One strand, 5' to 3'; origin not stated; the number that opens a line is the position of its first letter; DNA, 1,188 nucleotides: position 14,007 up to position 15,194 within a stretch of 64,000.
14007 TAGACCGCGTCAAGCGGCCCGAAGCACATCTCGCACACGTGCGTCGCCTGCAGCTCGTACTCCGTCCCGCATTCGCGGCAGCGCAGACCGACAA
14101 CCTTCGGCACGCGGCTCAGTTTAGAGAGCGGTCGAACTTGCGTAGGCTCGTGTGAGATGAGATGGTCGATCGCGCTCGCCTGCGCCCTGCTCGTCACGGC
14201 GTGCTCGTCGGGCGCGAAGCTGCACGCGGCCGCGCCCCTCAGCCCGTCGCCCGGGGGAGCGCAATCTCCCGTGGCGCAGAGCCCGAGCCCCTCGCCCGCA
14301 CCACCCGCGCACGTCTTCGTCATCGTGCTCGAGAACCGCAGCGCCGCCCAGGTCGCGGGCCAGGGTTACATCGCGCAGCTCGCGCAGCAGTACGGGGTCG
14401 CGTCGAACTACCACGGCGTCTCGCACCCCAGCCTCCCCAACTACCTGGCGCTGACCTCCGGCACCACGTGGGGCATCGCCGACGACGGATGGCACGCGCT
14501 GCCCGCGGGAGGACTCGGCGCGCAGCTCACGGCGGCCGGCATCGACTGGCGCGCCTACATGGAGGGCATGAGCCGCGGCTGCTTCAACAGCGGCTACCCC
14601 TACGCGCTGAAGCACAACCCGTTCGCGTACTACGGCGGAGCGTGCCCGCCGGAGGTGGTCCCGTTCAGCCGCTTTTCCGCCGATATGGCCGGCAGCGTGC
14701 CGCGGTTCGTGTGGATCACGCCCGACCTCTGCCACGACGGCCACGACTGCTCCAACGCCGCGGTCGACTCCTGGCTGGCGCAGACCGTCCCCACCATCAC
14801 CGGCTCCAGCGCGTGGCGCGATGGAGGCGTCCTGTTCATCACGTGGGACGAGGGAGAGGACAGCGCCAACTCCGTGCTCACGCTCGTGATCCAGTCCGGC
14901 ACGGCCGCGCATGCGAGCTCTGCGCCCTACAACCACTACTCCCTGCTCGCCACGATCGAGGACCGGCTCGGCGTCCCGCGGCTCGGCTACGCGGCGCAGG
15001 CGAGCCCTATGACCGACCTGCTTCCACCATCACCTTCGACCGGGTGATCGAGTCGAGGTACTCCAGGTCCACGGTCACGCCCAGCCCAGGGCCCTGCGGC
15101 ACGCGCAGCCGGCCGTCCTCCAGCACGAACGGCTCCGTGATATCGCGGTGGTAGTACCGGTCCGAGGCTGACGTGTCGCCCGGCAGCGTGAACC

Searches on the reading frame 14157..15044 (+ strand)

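Call 46: search_protein_families(library=pfam, proteins=[window:14157-15044:+], max_evalue=0.000001)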
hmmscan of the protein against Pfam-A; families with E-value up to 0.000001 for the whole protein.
window:14157-15044:+ (296 aa): 1 family
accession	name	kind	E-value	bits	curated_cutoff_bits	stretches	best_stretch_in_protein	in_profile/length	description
PF04185.19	Phosphoesterase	-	6.5e-24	85.2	23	1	72-244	110-301/356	Phosphoesterase family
